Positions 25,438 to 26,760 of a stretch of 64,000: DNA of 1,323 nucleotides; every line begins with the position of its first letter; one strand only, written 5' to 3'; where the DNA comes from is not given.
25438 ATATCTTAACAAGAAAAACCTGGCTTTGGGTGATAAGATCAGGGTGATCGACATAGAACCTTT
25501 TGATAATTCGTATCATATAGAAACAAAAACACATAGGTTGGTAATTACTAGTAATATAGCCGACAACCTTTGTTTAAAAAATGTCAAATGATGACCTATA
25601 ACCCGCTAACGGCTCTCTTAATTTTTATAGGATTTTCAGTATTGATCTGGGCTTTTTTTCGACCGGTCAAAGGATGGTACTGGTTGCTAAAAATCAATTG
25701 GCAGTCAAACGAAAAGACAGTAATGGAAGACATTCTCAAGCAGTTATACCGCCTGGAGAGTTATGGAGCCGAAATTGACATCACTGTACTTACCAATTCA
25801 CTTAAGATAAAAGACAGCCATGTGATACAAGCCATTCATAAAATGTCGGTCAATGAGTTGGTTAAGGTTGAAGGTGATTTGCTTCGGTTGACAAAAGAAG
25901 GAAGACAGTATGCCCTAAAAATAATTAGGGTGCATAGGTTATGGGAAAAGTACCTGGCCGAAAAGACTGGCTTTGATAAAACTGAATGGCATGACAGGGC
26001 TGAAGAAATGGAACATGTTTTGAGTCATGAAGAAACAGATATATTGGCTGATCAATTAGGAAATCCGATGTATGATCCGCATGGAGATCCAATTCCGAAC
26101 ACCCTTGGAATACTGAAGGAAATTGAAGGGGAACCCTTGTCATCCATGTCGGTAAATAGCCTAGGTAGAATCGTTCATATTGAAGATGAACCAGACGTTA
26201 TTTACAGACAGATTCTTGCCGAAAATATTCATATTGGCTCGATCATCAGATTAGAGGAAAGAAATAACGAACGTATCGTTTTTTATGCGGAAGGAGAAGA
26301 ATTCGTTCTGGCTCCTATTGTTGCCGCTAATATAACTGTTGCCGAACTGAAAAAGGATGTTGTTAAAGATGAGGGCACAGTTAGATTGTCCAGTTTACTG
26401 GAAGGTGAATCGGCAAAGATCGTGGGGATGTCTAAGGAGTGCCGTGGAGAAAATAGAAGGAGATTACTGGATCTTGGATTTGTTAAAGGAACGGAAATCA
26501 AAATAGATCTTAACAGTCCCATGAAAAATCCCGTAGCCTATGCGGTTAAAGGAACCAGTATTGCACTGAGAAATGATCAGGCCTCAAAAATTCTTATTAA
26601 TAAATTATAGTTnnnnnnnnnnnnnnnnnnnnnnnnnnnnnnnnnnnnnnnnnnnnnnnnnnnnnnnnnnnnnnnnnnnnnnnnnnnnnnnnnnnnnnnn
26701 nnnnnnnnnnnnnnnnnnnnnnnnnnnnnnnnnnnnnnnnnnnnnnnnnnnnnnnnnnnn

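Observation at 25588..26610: Membrane-anchored DtxR paralog with degenerate recognition helix, intact metal sites and tandem FeoA domains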

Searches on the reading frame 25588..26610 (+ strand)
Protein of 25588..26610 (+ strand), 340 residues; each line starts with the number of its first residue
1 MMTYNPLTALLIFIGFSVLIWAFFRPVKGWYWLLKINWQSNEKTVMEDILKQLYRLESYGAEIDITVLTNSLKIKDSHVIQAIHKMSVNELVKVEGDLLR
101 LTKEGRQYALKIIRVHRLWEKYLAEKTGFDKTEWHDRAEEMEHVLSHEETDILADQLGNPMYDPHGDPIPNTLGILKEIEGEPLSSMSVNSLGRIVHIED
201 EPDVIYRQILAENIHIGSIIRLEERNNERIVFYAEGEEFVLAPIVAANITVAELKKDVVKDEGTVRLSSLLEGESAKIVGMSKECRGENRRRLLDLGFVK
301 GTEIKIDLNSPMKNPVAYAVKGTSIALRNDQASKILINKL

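Call 3: search_protein_families(library=pfam, proteins=[window:25588-26607:+], max_evalue=0.01)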
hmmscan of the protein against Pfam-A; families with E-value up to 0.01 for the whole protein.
window:25588-26607:+ (340 aa): 3 families
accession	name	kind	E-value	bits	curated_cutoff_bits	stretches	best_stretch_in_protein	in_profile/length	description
PF02742.21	Fe_dep_repr_C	-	2.5e-26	91.9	27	1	102-171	1-70/70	Iron dependent repressor, metal binding and dimerisation domain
PF04023.20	FeoA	-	7.7e-24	84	23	2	265-338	1-73/74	FeoA domain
PF01325.25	Fe_dep_repress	-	2.9e-05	24.6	26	1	44-97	4-57/60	Iron dependent repressor, N-terminal DNA binding domain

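Call 4: search_protein_families(library=ncbifam, proteins=[window:25588-26607:+], max_evalue=0.01)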
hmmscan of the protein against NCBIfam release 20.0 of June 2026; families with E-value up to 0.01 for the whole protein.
window:25588-26607:+ (340 aa): 5 families
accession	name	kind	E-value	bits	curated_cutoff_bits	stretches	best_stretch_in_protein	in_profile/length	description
NF047407.1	TransRegMntRTherm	equivalog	4.5e-28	98.4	350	1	46-253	10-225/227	manganese-dependent transcriptional regulator MntR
NF053665.1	TransRegDtxRActin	equivalog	1e-18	67.6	290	1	50-207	12-170/233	iron-dependent transcriptional repressor DtxR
NF003025.0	PRK03902.1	equivalog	3.5e-07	30.3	138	1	45-155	5-115/142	transcriptional regulator MntR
NF007106.0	PRK09555.1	equivalog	5.5e-05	22.8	102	1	273-331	6-64/75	ferrous iron transporter A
NF008273.0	PRK11050.1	equivalog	0.00038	20.1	153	1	42-153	34-145/156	manganese-binding transcriptional regulator MntR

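Call 5: find_homologous_proteins(query=window:25588-26607:+, max_evalue=0.00001)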
Query window:25588-26607:+ (340 aa): 6781 proteins with E <= 0.00001 among 8000 candidates; the best 120 are listed.
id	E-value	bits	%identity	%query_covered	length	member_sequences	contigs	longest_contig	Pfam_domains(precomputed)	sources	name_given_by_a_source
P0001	1.0e-203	694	92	100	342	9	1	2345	PF02742.22,PF04023.21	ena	-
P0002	9.5e-194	661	88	100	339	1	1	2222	PF02742.22,PF04023.21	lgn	-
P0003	2.6e-193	660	87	100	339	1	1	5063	PF02742.22,PF04023.21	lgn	-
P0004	7.7e-193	658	86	100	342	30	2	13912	PF02742.22,PF04023.21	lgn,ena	-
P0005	1.4e-192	657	86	100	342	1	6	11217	PF02742.22,PF04023.21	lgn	-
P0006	1.6e-192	657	87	100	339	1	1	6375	PF02742.22,PF04023.21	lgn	-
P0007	4.6e-191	652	86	100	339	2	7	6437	PF02742.22,PF04023.21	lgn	-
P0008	1.9e-189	647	85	100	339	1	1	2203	PF02742.22,PF04023.21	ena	-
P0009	5.5e-189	646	85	100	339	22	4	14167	PF02742.22,PF04023.21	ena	-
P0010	1.7e-188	644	85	100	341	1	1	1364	PF02742.22,PF04023.21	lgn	-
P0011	8.8e-188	642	84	100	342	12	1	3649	PF02742.22,PF04023.21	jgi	-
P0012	1.7e-187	641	85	100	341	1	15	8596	PF02742.22,PF04023.21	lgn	-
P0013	2.7e-187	640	84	100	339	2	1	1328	PF02742.22,PF04023.21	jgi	-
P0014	8.4e-187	638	83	100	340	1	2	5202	PF02742.22,PF04023.21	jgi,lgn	-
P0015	1.5e-186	638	84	100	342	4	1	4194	PF02742.22,PF04023.21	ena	-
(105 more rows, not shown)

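Call 12: search_solved_structures(query=window:25588-26607:+, max_evalue=0.001, show_alignments=3)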
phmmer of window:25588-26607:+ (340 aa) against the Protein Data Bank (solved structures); distinct sequences matched with E-value up to 0.001: 34.
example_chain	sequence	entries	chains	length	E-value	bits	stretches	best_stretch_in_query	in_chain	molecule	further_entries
8pvt_A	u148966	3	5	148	3.1e-18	69.6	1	46-175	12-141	Iron dependent repressor, putative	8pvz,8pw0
5zr4_A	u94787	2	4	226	1.2e-16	64.4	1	45-225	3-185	Metal-dependent transcriptional regulator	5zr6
2isy_A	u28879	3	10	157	7.1e-13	52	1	47-173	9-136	Iron-dependent repressor ideR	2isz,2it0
1b1b_A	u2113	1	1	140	9e-13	51.6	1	47-172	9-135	PROTEIN (IRON DEPENDENT REGULATOR)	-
2qqb_A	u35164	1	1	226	1.1e-12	51.4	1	47-253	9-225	Diphtheria toxin repressor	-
2qq9_A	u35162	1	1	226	1.2e-12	51.2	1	47-253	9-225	Diphtheria toxin repressor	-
1ddn_A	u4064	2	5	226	1.3e-12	51.1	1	47-253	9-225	DIPHTHERIA TOX REPRESSOR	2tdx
1fx7_A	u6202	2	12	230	1.6e-12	50.8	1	47-175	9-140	IRON-DEPENDENT REPRESSOR IDER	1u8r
2qqa_A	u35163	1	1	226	2e-12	50.5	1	50-253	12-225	Diphtheria toxin repressor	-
1g3s_A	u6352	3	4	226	2.3e-12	50.3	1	47-253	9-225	DIPHTHERIA TOXIN REPRESSOR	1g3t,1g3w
7b24_A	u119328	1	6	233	3.1e-12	49.9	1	47-180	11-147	DtxR family iron (Metal) dependent repressor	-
7b1v_A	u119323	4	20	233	4.1e-12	49.4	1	47-180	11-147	DtxR family iron (Metal) dependent repressor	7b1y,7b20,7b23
1fwz_A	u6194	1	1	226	5.3e-12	49.1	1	47-253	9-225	DIPHTHERIA TOXIN REPRESSOR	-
1bi0_A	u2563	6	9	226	7.5e-12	48.6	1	47-253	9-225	DIPHTHERIA TOXIN REPRESSOR | DIPHTHERIA TOX REPRESSOR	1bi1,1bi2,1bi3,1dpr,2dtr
1c0w_A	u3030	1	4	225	7.5e-12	48.6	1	47-253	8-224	DIPHTHERIA TOXIN REPRESSOR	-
4o5v_A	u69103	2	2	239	1.9e-10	44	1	44-238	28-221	Iron-dependent transcription repressor related protein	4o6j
5cvi_A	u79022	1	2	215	1.3e-09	41.2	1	46-249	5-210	SloR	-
7r7b_A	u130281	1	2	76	1.4e-09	41.2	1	266-336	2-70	Ferrous iron transport protein B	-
2k4y_A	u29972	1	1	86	4.4e-09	39.5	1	275-338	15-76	FeoA-like protein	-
2k5f_A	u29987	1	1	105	3.8e-05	26.6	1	266-338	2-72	Ferrous iron transport protein A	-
2k5l_A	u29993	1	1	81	0.00031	23.6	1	273-335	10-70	FeoA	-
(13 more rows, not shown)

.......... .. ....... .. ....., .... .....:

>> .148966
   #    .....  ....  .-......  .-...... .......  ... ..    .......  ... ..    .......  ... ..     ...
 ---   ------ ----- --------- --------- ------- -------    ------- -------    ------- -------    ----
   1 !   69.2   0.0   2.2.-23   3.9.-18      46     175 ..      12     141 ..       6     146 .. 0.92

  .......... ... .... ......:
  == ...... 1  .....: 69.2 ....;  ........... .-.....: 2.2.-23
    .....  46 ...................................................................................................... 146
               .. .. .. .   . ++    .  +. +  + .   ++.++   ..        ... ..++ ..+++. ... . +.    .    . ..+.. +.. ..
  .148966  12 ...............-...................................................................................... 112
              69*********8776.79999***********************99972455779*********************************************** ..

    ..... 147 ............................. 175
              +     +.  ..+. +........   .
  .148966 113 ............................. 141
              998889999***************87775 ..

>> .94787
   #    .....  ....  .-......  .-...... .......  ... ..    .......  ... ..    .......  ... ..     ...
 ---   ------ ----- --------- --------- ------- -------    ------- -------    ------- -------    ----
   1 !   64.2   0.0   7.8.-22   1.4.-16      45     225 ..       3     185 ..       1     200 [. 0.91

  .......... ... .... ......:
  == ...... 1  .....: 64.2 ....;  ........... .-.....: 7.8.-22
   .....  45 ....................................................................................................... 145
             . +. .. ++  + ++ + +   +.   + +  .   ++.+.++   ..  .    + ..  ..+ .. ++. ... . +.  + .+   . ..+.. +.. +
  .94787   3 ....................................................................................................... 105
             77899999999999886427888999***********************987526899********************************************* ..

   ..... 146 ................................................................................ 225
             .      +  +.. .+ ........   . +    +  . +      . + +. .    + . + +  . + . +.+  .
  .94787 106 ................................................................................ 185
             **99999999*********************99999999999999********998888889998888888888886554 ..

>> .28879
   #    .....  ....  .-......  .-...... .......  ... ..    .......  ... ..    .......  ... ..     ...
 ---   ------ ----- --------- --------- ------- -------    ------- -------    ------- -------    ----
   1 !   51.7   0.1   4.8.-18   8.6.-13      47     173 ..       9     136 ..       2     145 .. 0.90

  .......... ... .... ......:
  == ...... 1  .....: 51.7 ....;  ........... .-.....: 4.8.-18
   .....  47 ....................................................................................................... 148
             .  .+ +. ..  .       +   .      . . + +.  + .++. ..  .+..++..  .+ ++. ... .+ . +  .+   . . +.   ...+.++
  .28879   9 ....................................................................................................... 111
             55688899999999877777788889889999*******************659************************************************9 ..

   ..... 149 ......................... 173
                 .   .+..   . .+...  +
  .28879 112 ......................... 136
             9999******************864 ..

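Call 19: find_encoding_contigs(protein=window:25588-26610:+, flank=6000, max_places=4)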
Protein window:25588-26610:+ (340 aa): 19 contigs read that carry it; 4 places shown.
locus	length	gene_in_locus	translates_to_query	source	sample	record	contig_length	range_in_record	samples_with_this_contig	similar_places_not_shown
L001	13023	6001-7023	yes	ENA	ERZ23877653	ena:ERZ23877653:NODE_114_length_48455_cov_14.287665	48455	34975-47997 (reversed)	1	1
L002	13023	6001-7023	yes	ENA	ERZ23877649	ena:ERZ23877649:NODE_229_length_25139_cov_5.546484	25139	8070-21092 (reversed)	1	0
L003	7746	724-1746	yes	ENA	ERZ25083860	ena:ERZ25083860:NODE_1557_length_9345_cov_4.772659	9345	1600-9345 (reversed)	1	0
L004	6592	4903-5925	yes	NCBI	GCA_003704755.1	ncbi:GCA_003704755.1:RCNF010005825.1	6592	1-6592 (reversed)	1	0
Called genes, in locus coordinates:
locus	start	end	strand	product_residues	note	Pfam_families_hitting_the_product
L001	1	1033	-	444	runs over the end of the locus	PF13638:PIN_4, PF02562:PhoH, PF13604:AAA_30 (faint)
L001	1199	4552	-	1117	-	PF17757:UvrB_inter, PF02559:CarD_TRCF_RID, PF04851:ResIII, PF00270:DEAD, PF00271:Helicase_C, PF03461:TRCF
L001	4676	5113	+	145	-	PF05099:TerB (faint)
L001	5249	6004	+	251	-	PF01325:Fe_dep_repress, PF02742:Fe_dep_repr_C, PF04023:FeoA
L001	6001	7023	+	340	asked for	PF02742:Fe_dep_repr_C, PF04023:FeoA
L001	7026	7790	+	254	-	PF00009:GTP_EFTU (faint), PF02421:FeoB_N, PF01926:MMR_HSR1, PF17910:FeoB_Cyto (weak)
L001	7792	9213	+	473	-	PF07670:Gate, PF07664:FeoB_C, PF07670:Gate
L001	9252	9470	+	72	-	-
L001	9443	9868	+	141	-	PF13557:Phenol_MetA_deg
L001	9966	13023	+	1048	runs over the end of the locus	PF00580:UvrD-helicase, PF13245:AAA_19 (weak), PF13361:UvrD_C, PF13538:UvrD_C_2 (faint), PF12705:PDDEXK_1 (weak)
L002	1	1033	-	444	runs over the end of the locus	PF13638:PIN_4, PF02562:PhoH, PF13604:AAA_30 (faint)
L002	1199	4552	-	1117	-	PF17757:UvrB_inter, PF02559:CarD_TRCF_RID, PF04851:ResIII, PF00270:DEAD, PF00271:Helicase_C, PF03461:TRCF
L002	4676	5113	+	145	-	PF05099:TerB (faint)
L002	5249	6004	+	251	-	PF01325:Fe_dep_repress, PF02742:Fe_dep_repr_C, PF04023:FeoA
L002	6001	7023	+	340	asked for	PF02742:Fe_dep_repr_C, PF04023:FeoA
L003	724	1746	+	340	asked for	PF02742:Fe_dep_repr_C, PF04023:FeoA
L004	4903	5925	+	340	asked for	PF02742:Fe_dep_repr_C, PF04023:FeoA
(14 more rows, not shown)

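Call 26: find_related_loci(query=A1, collection=genome_contigs, flank=5000)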
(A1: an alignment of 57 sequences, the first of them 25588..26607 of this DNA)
Query A1 (340 aa) in genome_contigs; peptide patterns used: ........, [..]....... (x = any residue, [..] = any of these).
599 stretches matched a pattern (row limit reached: there are more); 597 encode a relative of the query (tblastn E <= 1e-3); the best 80 are kept; 80 distinct loci.
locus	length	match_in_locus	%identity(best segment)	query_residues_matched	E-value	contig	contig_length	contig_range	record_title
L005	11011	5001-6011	69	1-339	1e-157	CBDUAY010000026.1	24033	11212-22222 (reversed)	MAG TPA_asm: uncultured Flavobacteriaceae bacterium isolate ERR2431952_concoct_9 genome assembly, contig: ERZ23880211.89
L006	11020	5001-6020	65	1-340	3e-151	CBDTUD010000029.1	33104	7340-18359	MAG TPA_asm: uncultured Flavobacteriaceae bacterium isolate SRR7614695_maxbin2_9 genome assembly, contig: ERZ23877680.74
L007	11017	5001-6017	67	1-339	5e-152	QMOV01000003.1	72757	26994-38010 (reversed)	MAG: Bacteroidetes bacterium isolate B1_G11 B1_Guay11_scaffold_00003, whole genome shotgun sequence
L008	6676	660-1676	65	1-339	1e-148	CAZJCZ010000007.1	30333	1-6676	MAG TPA_asm: uncultured Flavobacteriaceae bacterium isolate SRP155585_co1_154 genome assembly, contig: NODE_496_length_3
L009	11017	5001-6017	63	1-339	6e-145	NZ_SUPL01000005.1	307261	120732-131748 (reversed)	Pontimicrobium aquaticum strain CAU 1491 contig5, whole genome shotgun sequence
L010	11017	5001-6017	61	1-339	2e-144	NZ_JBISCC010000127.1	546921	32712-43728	Thalassobellus citreus strain MEBiC06459 k141_157, whole genome shotgun sequence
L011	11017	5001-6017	61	1-339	4e-141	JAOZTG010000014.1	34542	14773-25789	MAG: Flavobacteriaceae bacterium isolate GMC7.metabat2.105 GMC7_217_length_34542_cov_33.633688, whole genome shotgun seq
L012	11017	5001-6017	58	1-339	3e-132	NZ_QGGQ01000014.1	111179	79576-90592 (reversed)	Maribacter polysiphoniae strain DSM 23514 LX92DRAFT_scaffold00014.14, whole genome shotgun sequence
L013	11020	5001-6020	57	1-340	1e-128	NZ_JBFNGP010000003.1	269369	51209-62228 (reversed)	Tenacibaculum sp. UWU-22 NODE_3_length_269369_cov_165.627554, whole genome shotgun sequence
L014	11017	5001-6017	59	1-339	1e-127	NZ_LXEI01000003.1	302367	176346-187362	Tamlana agarivorans strain JW-26 contig3, whole genome shotgun sequence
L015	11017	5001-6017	57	2-340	1e-126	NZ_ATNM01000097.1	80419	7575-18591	Cyclobacterium qasimii M12-11B contig00032, whole genome shotgun sequence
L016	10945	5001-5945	60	25-339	2e-124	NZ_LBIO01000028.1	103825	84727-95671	Mangrovimonas sp. TPBH4 contig28, whole genome shotgun sequence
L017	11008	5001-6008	53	5-340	1e-117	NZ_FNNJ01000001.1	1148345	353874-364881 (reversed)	Lutibacter oricola strain DSM 24956, whole genome shotgun sequence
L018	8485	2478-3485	53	5-340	2e-113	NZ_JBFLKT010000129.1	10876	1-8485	MAG: Lutibacter sp. isolate RS1.bin31 k97_155318, whole genome shotgun sequence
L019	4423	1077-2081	50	1-339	8e-107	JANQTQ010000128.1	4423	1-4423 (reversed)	MAG: Polaribacter sp. isolate MAG_13 P22051_101_S23_metaspades_27575_4423_cov_6, whole genome shotgun sequence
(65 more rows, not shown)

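Call 28: search_protein_representatives(protein=window:25588-26607:+)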
Query: 340 residues. Proteins with E-value up to 0.001 (for the whole library): 5706; up to 1e-10: 1883; up to 1e-30: 335. The best 150 are listed.
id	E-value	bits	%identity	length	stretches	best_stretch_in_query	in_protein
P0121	6.0e-138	476.2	62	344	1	2-340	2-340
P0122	9.1e-94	331.0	50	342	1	7-339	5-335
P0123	4.7e-92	325.4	49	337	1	5-339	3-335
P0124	2.4e-87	309.9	45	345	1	2-338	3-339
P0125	2.3e-86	306.7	45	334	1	6-339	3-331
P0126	9.9e-86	304.6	45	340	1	16-339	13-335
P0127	1.1e-84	301.2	46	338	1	9-339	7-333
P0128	7.8e-81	288.5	45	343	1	4-338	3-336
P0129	1.6e-79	284.2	48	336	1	34-340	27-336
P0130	1.8e-77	277.4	59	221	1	88-301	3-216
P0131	9.9e-77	275.0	44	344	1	5-338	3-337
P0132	4.9e-75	269.4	42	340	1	5-338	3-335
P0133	2.2e-74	267.3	41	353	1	7-337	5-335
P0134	3.4e-74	266.7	48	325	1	41-338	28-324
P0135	1.4e-73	264.7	39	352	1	5-338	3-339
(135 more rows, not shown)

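Call 34: predict_structure(alignment_id=A1)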
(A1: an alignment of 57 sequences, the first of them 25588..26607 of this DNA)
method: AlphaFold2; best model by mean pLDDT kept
length: 340 residues; sequences in the alignment: 57
mean_pLDDT: 79.7   pTM: 0.58
mean pLDDT of the five models: 79.7, 78.8, 77.6, 73.7, 72.1
residues with pLDDT >= 90: 25; 70-90: 266; 50-70: 40; < 50: 9
segments of 3 or more residues with pLDDT < 50: 256-262
pLDDT, mean of each block of 10 residues (from residue 1): 77 89 61 53 84 85 81 81 88 87 90 89 75 76 82 84 84 82 88 85 71 77 88 79 88 60 71 83 69 79 78 78 82 83
secondary structure, 60 per line:
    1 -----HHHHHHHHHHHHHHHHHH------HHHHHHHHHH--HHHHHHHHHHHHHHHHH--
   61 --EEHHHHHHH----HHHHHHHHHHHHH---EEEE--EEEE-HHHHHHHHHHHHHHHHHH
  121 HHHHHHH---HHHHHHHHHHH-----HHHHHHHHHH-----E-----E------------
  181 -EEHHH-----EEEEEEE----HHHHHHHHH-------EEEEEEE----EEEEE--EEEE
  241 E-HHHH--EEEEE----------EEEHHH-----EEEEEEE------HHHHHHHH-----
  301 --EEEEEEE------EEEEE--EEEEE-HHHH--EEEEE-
elements in order: H6-23 H30-39 H42-58 H65-71 H76-88 E92-95 E98-101 H103-127 H131-141 H147-156 E192-198 H203-211 E219-225 E230-234 E237-241 H243-246 E249-253 E264-266 E275-281 H288-295 E303-309 E316-320 E323-327 H329-332 E335-339

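Call 40: fold_search(model_id=the predicted structure, library=pdb)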
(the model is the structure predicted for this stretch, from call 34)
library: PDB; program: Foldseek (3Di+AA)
matches with E <= 10: 1696; with E <= 0.001: 110
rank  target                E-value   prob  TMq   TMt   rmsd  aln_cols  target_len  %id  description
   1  5zr6_A                4.6e-16  1.00  0.53  0.80   3.1       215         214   27  Manganese-dependent transcriptional repressor complex with manganese (released 2019-03-20)
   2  5cvi_B                6.7e-16  1.00  0.48  0.71   4.4       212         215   24  Structure of the manganese regulator SloR (released 2015-08-12)
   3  5zr6_B                1.0e-15  1.00  0.54  0.84   2.8       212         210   27  Manganese-dependent transcriptional repressor complex with manganese (released 2019-03-20)
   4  5cvi_A                1.6e-15  1.00  0.46  0.68   4.7       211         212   24  Structure of the manganese regulator SloR (released 2015-08-12)
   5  4o6j                  2.7e-15  1.00  0.48  0.71   4.3       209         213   24  Crystal sturucture of T. acidophilum IdeR (released 2014-05-21)
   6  4o5v                  2.6e-14  1.00  0.48  0.71   4.3       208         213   24  Crystal structure of T. acidophilum IdeR (released 2014-11-05)
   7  1c0w_B                1.1e-13  1.00  0.48  0.70   4.8       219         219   28  CRYSTAL STRUCTURE OF THE COBALT-ACTIVATED DIPHTHERIA TOXIN REPRESSOR-DNA COMPLEX REVEALS A METAL BINDING SH-LIKE DOMAI (released 2000-07-22)
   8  3hrs_A                1.5e-13  1.00  0.51  0.76   3.8       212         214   24  Crystal Structure of the Manganese-activated Repressor ScaR: apo form (released 2009-06-23)
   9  1fx7_A                1.5e-13  1.00  0.44  0.61   5.8       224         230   24  CRYSTAL STRUCTURE OF THE IRON-DEPENDENT REGULATOR (IDER) FROM MYCOBACTERIUM TUBERCULOSIS (released 2001-03-07)
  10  7b1y_B                1.8e-13  1.00  0.46  0.65   5.0       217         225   26  DtxR-like iron-dependent regulator IdeR complexed with cobalt and its consensus DNA-binding sequence (released 2021-03-03)
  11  1u8r_A                2.2e-13  1.00  0.45  0.64   5.5       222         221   25  Crystal Structure of an IdeR-DNA Complex Reveals a Conformational Change in Activated IdeR for Base-specific Interacti (released 2004-10-05)
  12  5zr4_B                2.6e-13  1.00  0.43  0.76   4.7       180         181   29  Manganese-dependent transcriptional repressor (released 2019-01-23)
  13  1fx7_B                2.8e-13  1.00  0.45  0.64   5.3       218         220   25  CRYSTAL STRUCTURE OF THE IRON-DEPENDENT REGULATOR (IDER) FROM MYCOBACTERIUM TUBERCULOSIS (released 2001-03-07)
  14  1u8r_H                3.3e-13  1.00  0.46  0.66   5.1       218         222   24  Crystal Structure of an IdeR-DNA Complex Reveals a Conformational Change in Activated IdeR for Base-specific Interacti (released 2004-10-05)
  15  7b24_B                4.3e-13  1.00  0.46  0.64   5.0       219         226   26  DtxR-like iron-dependent regulator IdeR (P39G variant) complexed with cobalt and its consensus DNA-binding sequence (released 2021-03-03)
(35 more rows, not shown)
